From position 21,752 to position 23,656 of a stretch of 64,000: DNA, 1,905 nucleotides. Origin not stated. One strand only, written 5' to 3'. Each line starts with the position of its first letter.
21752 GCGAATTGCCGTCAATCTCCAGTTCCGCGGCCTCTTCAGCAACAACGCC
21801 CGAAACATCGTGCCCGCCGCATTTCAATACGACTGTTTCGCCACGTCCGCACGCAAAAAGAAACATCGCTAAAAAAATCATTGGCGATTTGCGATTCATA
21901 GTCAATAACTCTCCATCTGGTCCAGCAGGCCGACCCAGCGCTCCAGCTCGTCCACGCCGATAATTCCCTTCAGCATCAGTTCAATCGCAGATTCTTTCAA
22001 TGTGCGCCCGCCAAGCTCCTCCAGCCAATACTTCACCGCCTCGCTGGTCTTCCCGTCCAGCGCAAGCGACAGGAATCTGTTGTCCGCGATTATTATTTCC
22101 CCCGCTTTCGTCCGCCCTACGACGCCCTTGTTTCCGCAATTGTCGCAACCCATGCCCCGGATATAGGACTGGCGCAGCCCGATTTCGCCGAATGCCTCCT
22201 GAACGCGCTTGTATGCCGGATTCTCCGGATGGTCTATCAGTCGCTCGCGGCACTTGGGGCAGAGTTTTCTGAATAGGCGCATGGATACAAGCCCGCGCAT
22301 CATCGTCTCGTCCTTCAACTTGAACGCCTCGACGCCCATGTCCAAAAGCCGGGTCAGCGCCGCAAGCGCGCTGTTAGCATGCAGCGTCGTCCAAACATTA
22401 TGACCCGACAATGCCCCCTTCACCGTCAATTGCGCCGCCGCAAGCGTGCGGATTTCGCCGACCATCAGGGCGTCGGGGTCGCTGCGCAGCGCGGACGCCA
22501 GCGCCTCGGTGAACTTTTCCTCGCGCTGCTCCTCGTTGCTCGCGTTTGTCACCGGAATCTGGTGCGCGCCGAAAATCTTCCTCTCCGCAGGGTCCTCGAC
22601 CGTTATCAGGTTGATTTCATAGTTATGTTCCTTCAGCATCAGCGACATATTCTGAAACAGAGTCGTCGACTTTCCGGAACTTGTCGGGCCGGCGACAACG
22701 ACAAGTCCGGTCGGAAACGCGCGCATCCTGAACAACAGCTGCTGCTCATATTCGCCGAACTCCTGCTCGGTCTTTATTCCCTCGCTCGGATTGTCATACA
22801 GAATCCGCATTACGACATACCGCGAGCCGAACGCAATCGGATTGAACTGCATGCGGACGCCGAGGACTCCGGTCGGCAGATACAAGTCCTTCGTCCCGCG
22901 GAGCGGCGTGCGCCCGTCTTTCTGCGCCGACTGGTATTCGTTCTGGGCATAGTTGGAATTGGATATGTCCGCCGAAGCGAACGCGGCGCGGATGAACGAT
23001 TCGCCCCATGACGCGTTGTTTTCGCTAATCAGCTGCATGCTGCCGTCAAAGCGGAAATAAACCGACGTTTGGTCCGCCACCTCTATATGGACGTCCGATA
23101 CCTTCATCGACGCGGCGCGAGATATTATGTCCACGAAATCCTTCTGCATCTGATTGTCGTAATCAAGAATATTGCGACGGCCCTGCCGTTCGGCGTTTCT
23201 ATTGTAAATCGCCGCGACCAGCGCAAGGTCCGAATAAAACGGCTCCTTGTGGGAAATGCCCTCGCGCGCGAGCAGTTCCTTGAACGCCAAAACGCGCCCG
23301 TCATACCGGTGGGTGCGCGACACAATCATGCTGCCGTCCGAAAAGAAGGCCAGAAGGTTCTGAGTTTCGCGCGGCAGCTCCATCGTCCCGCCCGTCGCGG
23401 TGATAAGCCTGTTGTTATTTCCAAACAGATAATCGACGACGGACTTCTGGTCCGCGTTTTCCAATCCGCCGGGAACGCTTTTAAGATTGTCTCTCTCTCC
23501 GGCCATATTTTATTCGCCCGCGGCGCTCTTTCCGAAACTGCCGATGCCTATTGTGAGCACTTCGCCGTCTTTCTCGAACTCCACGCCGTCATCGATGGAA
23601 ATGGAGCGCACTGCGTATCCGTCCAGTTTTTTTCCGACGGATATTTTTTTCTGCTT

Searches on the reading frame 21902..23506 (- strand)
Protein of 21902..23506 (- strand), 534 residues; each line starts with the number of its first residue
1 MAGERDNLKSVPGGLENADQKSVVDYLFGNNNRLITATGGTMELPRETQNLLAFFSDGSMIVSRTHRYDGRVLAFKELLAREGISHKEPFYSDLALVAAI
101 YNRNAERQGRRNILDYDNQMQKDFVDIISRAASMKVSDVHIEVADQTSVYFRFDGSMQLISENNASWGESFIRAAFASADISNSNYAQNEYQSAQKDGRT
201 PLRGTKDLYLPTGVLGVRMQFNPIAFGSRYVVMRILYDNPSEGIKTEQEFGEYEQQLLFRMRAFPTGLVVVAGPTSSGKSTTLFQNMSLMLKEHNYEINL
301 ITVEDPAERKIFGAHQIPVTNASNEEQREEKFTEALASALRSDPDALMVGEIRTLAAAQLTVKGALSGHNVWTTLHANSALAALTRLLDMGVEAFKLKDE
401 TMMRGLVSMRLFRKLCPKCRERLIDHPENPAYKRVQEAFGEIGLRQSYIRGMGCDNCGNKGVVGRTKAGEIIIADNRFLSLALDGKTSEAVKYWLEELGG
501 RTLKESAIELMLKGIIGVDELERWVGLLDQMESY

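Call 4: search_protein_families(library=pfam, proteins=[window:21902-23506:-], max_evalue=0.01)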
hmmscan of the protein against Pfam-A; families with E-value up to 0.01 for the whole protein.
window:21902-23506:- (534 aa): 2 families
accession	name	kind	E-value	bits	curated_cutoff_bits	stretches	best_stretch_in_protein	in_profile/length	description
PF00437.27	T2SSE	-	5.6e-63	213.2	24.9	1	120-523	8-370/370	Type II/IV secretion system protein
PF13173.12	AAA_14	-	0.0069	16.8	27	0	268-315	4-49/129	AAA domain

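Call 5: search_protein_families(library=ncbifam, proteins=[window:21902-23506:-], max_evalue=0.01)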
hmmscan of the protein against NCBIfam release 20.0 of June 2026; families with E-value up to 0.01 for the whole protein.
window:21902-23506:- (534 aa): 18 families
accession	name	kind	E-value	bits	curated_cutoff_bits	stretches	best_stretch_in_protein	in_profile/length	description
TIGR02533.1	type_II_gspE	equivalog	3e-65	220.8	630.25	1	126-523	115-484/486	type II secretion system ATPase GspE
TIGR02538.1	type_IV_pilB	equivalog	2.6e-60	204.6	675.65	1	116-523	177-560/564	type IV-A pilus assembly ATPase PilB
NF053534.1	T4PilAsmATPsTfpB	equivalog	3.2e-51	174.4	850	1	115-523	195-580/584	type IV pilus assembly ATPase TfpB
NF007755.0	PRK10436.1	equivalog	4.7e-50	170.6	617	1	118-528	83-462/465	type II secretion system protein GspE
NF041000.1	ATPase_ComGA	equivalog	2.2e-41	141.6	300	1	126-412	2-265/267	competence type IV pilus ATPase ComGA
TIGR01420.1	pilT_fam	subfamily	8.1e-31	107.5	319.1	1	125-409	3-257/343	PilT/PilU family type 4a pilus ATPase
TIGR02525.1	plasmid_TraJ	equivalog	1.5e-17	63.6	368.3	1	264-391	147-273/372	plasmid transfer ATPase TraJ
TIGR02788.1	VirB11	equivalog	6.1e-14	51.8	249.95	1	269-404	147-282/308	P-type DNA transfer ATPase VirB11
NF058587.1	archaellum_moto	equivalog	4e-13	48.9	550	1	269-387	278-393/527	archaellum flagellar ATPase motor FlaI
TIGR02524.1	dot_icm_DotB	equivalog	8.5e-13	48.2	463.3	1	266-390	134-259/358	Dot/Icm type IV secretion system ATPase DotB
TIGR02782.1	TrbB_P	equivalog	3.4e-11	43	304.55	1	269-407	139-272/303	P-type conjugative transfer ATPase TrbB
TIGR03819.1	heli_sec_ATPase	hypoth_equivalog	4.5e-11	42.5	373.15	1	248-393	161-303/340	TadA family conjugal transfer-associated ATPase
NF010407.0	PRK13833.1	subfamily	7.6e-10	38.7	499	1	269-396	147-268/323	conjugal transfer protein TrbB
NF053672.1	bindosome_BasE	exception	7.1e-09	34.9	1000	1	270-389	274-390/512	bindosome assembly system ATPase subunit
NF010469.0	PRK13894.1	subfamily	2.2e-08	33.8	508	1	269-388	152-265/320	conjugal transfer ATPase TrbB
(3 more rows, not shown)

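Call 7: find_encoding_contigs(protein=window:21902-23506:-, flank=10000, max_places=6)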
Protein window:21902-23506:- (534 aa): 1 contig read that carries it; 1 place shown.
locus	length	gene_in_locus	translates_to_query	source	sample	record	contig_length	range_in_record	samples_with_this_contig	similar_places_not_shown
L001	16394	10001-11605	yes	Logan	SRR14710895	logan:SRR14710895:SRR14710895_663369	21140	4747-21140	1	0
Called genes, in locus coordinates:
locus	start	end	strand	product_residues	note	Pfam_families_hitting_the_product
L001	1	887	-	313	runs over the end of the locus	-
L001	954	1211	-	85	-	-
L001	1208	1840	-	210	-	PF02463:SMC_N (weak), PF00005:ABC_tran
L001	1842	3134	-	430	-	PF19295:SufBD_N, PF01458:SUFBD_core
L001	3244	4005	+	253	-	PF10671:TcpQ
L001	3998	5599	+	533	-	PF00263:Secretin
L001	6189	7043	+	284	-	PF06414:Zeta_toxin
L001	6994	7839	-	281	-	PF01636:APH, PF19974:TCAD9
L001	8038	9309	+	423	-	PF06864:PAP_PilO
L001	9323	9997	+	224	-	-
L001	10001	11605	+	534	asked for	PF00437:T2SSE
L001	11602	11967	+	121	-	-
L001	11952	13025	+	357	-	PF00482:T2SSF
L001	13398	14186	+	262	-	-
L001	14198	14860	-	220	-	-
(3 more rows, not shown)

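Call 18: find_homologous_proteins(query=window:21902-23506:-, max_evalue=1e-20)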
Query window:21902-23506:- (534 aa): 4405 proteins with E <= 1e-20 among 8000 candidates; the best 120 are listed.
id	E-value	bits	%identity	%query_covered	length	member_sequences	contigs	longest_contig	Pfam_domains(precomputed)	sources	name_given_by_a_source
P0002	0.0e+0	1082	89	100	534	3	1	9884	PF00437.27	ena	-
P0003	0.0e+0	1079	88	100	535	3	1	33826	PF00437.27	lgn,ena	-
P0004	0.0e+0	1068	88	100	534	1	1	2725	PF00437.27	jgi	jgi:type II secretory ATPase GspE/PulE/Tfp pilus assembly ATPase PilB-like protein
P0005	0.0e+0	1056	91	95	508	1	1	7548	PF00437.27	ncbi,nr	ncbi:MAG: Flp pilus assembly complex ATPase component TadA, partial [Rickettsiales bacterium]|nr:Flp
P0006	0.0e+0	1049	86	99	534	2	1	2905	PF00437.27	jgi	-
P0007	0.0e+0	1039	84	100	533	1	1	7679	PF00437.27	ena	-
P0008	0.0e+0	1039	86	99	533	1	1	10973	PF00437.27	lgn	-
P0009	0.0e+0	1022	84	99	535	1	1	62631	PF00437.27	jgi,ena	-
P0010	7.8e-296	1000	82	100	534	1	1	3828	PF00437.27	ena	-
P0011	5.3e-295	997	82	100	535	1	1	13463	PF00437.27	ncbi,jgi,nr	ncbi:MAG: Flp pilus assembly complex ATPase component TadA [Rickettsiales bacterium]|jgi:type II sec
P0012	5.4e-295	997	83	99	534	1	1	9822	PF00437.27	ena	-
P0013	9.1e-295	996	83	98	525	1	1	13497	PF00437.27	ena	-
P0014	3.2e-276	935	78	99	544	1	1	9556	PF00437.27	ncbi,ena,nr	ncbi:Flp pilus assembly complex ATPase component TadA [bacterium]|nr:Flp pilus assembly complex ATPa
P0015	2.0e-275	932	78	99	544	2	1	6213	PF00437.27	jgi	jgi:type II secretory ATPase GspE/PulE/Tfp pilus assembly ATPase PilB-like protein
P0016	3.8e-275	931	78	99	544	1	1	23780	PF00437.27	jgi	jgi:type II secretory ATPase GspE/PulE/Tfp pilus assembly ATPase PilB-like protein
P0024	1.4e-273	926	77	98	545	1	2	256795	PF00437.27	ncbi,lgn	-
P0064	2.3e-269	912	75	98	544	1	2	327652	PF00437.27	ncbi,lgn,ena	-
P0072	7.6e-269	911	76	98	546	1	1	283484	PF00437.27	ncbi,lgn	-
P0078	1.4e-268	910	74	100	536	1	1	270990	PF00437.27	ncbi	-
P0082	2.1e-268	909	75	98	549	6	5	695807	PF00437.27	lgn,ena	-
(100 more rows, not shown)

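Call 19: find_encoding_contigs(protein=P0009, flank=10000, max_places=2)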
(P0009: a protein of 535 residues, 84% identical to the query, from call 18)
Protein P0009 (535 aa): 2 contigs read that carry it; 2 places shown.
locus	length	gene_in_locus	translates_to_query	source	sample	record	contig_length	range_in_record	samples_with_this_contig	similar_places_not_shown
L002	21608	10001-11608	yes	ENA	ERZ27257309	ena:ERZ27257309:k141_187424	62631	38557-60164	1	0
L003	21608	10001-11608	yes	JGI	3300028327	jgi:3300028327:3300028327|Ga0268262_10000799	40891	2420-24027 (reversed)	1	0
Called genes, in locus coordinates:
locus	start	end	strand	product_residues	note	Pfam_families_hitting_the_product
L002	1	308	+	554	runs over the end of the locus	-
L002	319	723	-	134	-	-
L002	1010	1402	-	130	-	PF08888:HopJ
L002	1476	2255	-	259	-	PF02687:FtsX (weak)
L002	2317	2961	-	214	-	PF00005:ABC_tran, PF02463:SMC_N (faint), PF13304:AAA_21 (faint)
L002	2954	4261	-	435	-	PF19295:SufBD_N, PF01458:SUFBD_core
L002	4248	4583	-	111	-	-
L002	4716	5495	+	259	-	PF10671:TcpQ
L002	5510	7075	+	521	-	PF00263:Secretin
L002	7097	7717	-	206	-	-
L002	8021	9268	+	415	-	PF06864:PAP_PilO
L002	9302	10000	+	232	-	-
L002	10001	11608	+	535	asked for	PF00437:T2SSE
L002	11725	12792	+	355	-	PF00482:T2SSF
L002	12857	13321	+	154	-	-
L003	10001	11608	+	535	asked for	PF00437:T2SSE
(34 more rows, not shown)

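Call 20: find_encoding_contigs(protein=P0082, flank=10000, max_places=2)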
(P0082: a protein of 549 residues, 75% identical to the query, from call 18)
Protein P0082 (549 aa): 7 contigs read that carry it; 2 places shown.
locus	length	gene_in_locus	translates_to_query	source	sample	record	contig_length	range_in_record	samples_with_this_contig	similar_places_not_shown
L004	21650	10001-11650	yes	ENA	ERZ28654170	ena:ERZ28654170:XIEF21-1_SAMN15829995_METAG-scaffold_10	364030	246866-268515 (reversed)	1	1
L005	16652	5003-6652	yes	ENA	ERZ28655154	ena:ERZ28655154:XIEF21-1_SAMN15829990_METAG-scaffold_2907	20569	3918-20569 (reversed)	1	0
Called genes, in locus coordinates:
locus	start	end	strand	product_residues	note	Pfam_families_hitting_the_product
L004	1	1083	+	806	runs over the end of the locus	PF27097:VirB4_TrbE_N (weak), PF03135:CagE_TrbE_VirB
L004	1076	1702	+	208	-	-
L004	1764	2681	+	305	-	PF00483:NTP_transferase, PF12804:NTP_transf_3 (weak)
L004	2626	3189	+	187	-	PF00908:dTDP_sugar_isom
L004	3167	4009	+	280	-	PF01370:Epimerase, PF04321:RmlD_sub_bind, PF02719:Polysacc_synt_2 (weak), PF07993:NAD_binding_4 (weak), PF16363:GDP_Man_Dehyd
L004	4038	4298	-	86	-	-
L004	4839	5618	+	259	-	PF04028:DUF374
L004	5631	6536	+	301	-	PF02606:LpxK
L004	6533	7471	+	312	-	PF03331:LpxC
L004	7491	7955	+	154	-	-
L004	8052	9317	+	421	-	PF06864:PAP_PilO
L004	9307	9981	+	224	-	-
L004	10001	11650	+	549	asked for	PF00437:T2SSE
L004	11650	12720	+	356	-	PF00482:T2SSF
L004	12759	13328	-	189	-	-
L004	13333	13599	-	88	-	-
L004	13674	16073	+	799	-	PF02518:HATPase_c, PF00204:DNA_gyraseB, PF01751:Toprim, PF00986:DNA_gyraseB_C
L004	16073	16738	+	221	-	-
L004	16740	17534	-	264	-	PF00535:Glycos_transf_2, PF10111:Glyco_tranf_2_2, PF13641:Glyco_tranf_2_3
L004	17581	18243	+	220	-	PF03167:UDG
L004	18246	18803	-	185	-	PF09411:PagL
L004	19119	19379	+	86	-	PF12674:Zn_ribbon_2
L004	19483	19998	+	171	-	PF03358:FMN_red (weak), PF12682:Flavodoxin_4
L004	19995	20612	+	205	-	PF00440:TetR_N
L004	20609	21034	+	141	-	PF04126:Cyclophil_like (weak), PF18050:Cyclophil_like2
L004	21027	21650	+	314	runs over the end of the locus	PF04015:DUF362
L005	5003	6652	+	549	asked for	PF00437:T2SSE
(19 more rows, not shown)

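Call 24: find_encoding_contigs(protein=P0024, flank=10000, max_places=1)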
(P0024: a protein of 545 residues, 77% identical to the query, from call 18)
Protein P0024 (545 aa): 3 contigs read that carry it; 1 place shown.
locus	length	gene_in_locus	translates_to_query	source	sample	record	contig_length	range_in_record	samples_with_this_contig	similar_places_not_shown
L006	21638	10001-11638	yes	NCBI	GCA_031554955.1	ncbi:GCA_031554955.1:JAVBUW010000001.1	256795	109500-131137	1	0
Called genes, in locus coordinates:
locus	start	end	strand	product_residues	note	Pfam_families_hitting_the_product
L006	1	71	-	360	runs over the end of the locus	PF01926:MMR_HSR1, PF02421:FeoB_N (weak), PF06071:YchF-GTPase_C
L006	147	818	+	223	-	PF01458:SUFBD_core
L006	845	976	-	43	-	-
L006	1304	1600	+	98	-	PF05101:VirB3 (weak)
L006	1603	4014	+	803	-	PF27097:VirB4_TrbE_N, PF03135:CagE_TrbE_VirB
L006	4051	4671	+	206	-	-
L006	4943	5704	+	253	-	PF04028:DUF374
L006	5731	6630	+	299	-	PF02606:LpxK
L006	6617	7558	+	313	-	PF03331:LpxC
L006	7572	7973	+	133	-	-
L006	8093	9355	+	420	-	PF06864:PAP_PilO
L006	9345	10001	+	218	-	-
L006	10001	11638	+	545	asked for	PF00437:T2SSE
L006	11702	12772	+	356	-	PF00482:T2SSF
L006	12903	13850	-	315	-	-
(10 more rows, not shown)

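Call 25: find_encoding_contigs(protein=P0078, flank=10000, max_places=1)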
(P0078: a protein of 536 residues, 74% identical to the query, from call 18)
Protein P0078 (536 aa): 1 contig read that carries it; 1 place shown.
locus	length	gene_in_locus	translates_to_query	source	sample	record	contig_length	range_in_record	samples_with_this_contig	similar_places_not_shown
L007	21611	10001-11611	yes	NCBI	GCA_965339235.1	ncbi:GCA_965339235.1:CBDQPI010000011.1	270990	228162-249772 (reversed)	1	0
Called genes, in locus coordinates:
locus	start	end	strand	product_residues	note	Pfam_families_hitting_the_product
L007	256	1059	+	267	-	-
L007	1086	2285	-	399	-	PF07690:MFS_1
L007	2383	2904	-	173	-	-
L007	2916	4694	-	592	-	PF00664:ABC_membrane, PF00005:ABC_tran, PF02463:SMC_N (weak)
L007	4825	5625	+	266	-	PF04028:DUF374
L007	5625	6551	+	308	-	PF02606:LpxK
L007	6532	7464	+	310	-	PF03331:LpxC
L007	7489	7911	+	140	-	-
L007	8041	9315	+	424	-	PF06864:PAP_PilO (weak)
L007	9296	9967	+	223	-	-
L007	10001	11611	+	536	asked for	PF00437:T2SSE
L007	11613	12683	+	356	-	PF00482:T2SSF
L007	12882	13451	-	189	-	-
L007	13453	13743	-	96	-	-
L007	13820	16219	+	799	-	PF02518:HATPase_c, PF00204:DNA_gyraseB, PF01751:Toprim, PF00986:DNA_gyraseB_C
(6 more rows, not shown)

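Call 45: search_protein_families(library=pfam, proteins=[L004:7491-7955:+], max_evalue=0.05)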
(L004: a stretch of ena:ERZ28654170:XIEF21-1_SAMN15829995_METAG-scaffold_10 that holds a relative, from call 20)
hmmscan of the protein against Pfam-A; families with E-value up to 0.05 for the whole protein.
L004:7491-7955:+ (154 aa): 0 families

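Call 46: search_protein_families(library=ncbifam, proteins=[L004:7491-7955:+], max_evalue=0.05)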
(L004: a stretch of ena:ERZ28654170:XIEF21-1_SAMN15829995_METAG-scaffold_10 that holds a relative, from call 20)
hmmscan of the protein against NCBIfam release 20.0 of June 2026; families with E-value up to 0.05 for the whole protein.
L004:7491-7955:+ (154 aa): 1 family
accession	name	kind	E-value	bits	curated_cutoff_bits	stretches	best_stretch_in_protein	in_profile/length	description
TIGR03736.1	PRTRC_ThiF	hypoth_equivalog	0.042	13.2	144.75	0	48-109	110-170/245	PRTRC system ThiF family protein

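Call 47: list_cluster_members(proteins=[P0001, window:21902-23506:-])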
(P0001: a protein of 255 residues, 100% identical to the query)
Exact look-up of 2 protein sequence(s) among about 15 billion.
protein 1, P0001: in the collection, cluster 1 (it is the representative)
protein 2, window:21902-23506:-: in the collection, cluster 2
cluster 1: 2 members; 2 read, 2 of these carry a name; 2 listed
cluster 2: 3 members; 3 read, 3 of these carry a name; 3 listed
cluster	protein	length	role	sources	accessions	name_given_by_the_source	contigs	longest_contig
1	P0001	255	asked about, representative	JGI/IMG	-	hypothetical protein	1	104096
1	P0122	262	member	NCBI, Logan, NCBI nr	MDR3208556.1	MAG: hypothetical protein LBT45_01765 [Rickettsiales bacterium] | hypothetical protein [Rickettsiales bacterium]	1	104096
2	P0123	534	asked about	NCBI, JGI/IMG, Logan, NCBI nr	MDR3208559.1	MAG: Flp pilus assembly complex ATPase component TadA [Rickettsiales bacterium] | type II secretory ATPase GspE/PulE/Tfp pilus assembly ATPase PilB-like protein | Flp pilus assembly complex ATPase component TadA [Rickettsiales bacterium]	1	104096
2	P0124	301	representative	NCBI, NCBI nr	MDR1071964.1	MAG: Flp pilus assembly complex ATPase component TadA, partial [Rickettsiales bacterium] | Flp pilus assembly complex ATPase component TadA [Rickettsiales bacterium]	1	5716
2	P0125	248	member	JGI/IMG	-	type II secretory ATPase GspE/PulE/Tfp pilus assembly ATPase PilB-like protein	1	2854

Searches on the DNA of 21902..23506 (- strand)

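Call 84: search_rna_families(sources=[L002, L009, L006], threshold=evalue, max_evalue=0.05)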
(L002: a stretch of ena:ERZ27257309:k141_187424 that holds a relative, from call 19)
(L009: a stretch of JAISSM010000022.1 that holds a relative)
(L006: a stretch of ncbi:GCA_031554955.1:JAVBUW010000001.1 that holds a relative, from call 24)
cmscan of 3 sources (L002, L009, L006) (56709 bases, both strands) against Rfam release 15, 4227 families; matches with E-value up to 0.05: 4.
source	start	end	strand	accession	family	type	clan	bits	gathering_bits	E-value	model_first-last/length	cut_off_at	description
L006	20419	20490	-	RF00005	tRNA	Gene; tRNA;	CL00001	65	29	6.4e-12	1-71/71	no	tRNA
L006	21285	21355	+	RF00005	tRNA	Gene; tRNA;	CL00001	63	29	2.3e-11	1-71/71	no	tRNA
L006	4725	4798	-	RF00005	tRNA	Gene; tRNA;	CL00001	62.3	29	3.8e-11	1-71/71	no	tRNA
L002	855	939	-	RF00005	tRNA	Gene; tRNA;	CL00001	58.8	29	3.4e-10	1-71/71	no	tRNA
